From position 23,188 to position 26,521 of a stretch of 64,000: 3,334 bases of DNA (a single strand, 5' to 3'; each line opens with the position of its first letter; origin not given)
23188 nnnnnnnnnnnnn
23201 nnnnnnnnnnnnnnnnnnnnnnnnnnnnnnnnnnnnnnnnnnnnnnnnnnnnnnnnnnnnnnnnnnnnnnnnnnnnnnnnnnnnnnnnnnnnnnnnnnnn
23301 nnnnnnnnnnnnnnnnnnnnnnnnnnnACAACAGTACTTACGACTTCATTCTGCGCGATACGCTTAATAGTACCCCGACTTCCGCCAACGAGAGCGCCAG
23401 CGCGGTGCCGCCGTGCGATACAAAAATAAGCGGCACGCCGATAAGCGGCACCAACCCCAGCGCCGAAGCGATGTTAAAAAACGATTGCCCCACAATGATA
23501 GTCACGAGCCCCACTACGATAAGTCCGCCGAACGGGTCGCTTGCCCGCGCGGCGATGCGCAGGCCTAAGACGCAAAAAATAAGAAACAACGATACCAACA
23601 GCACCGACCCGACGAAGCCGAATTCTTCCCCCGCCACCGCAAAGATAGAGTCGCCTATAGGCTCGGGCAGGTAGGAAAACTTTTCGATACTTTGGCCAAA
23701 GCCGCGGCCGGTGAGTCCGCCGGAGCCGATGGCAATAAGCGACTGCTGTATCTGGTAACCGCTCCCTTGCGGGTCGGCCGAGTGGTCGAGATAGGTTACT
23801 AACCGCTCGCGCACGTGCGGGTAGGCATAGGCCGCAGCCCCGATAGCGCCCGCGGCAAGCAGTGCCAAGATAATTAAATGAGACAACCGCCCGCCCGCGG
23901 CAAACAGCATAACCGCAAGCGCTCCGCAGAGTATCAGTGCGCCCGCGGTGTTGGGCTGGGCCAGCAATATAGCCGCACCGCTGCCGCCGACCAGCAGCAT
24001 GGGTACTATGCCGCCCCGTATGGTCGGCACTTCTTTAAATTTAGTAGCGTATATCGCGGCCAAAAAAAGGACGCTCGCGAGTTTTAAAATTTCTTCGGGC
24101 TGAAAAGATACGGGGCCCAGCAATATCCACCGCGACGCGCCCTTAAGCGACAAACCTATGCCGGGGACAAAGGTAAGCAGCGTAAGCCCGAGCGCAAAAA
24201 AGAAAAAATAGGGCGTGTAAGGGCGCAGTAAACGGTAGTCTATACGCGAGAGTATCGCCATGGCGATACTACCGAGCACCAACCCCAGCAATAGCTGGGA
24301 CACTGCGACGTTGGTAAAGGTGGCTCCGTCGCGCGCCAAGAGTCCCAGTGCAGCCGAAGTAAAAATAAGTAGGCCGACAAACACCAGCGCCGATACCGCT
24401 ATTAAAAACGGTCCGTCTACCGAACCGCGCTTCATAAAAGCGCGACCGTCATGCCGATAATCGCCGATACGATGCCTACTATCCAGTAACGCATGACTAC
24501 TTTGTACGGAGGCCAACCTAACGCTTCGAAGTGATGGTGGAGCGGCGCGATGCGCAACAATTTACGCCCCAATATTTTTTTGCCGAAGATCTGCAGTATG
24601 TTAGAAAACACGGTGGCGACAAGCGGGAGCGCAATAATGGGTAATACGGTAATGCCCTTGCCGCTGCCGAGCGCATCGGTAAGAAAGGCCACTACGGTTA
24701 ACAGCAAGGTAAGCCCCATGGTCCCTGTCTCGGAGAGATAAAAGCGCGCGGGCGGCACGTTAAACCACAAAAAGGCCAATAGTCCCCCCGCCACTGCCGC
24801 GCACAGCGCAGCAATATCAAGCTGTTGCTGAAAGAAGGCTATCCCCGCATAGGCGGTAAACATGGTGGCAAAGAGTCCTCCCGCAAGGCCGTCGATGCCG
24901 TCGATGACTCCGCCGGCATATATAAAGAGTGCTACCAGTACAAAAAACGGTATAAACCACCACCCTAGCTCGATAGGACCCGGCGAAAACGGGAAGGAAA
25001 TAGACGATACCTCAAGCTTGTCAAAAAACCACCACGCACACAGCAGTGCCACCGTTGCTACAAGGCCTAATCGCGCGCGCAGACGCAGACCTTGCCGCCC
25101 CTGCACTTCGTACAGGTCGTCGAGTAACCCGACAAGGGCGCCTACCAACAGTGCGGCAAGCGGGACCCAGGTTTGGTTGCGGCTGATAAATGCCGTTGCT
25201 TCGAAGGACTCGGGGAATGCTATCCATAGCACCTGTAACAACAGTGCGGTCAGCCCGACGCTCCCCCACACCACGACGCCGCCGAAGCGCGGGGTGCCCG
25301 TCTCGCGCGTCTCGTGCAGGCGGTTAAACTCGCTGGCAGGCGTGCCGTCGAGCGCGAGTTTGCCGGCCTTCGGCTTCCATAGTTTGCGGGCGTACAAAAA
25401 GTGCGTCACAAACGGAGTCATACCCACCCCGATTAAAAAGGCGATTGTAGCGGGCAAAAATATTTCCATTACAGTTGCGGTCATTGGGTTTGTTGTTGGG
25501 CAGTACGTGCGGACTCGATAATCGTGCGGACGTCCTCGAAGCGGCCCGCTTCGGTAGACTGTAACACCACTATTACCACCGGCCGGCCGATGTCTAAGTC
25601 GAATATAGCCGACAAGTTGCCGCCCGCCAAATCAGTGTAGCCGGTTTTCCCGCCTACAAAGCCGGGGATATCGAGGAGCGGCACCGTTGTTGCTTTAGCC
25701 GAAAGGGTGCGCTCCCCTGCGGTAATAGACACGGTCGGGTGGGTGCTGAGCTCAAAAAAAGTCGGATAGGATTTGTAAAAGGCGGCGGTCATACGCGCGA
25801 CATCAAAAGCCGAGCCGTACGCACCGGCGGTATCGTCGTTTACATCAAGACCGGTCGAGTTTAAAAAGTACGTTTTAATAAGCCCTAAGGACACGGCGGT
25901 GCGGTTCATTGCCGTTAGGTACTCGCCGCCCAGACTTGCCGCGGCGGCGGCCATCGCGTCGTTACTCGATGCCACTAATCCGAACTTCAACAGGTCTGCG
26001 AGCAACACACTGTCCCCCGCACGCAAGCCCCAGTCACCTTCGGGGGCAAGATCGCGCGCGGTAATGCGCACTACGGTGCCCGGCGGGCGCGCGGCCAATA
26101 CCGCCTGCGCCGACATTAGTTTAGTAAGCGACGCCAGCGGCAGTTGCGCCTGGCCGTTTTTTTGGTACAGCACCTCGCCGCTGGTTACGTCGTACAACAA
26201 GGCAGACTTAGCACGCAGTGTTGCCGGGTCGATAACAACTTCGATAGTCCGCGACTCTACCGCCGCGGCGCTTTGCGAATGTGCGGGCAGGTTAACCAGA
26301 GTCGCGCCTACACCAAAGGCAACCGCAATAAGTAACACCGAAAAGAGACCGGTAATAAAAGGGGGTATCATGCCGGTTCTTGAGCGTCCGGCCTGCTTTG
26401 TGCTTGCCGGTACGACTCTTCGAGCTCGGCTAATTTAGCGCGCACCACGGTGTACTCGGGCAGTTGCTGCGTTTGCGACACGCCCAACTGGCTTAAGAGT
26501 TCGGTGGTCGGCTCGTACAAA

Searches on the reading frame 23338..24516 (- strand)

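Call 54: search_protein_families(library=pfam, proteins=[window:23338-24516:-], max_evalue=0.001)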
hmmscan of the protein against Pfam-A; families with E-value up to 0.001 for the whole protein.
window:23338-24516:- (392 aa): 1 family
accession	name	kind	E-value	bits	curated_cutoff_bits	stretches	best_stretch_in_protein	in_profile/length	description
PF01098.24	FTSW_RODA_SPOVE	-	3.3e-83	280.1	26.4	1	39-390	6-354/356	Cell cycle protein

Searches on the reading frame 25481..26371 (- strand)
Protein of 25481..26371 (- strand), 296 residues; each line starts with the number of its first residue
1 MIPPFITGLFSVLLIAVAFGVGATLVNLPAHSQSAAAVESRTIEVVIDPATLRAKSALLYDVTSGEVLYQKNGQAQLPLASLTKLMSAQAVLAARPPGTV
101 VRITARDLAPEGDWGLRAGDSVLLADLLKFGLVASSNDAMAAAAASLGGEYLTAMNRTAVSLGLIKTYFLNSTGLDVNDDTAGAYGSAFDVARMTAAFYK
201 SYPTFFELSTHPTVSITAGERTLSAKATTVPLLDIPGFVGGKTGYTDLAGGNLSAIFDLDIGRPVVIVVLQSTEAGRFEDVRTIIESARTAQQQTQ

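Call 54: search_protein_families(library=pfam, proteins=[window:25481-26371:-], max_evalue=0.001)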
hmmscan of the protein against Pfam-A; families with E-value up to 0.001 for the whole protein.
window:25481-26371:- (296 aa): 1 family
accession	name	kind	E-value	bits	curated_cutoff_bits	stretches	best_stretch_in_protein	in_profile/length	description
PF00768.25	Peptidase_S11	-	8.9e-33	114.2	27.6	1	49-271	7-236/239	D-alanyl-D-alanine carboxypeptidase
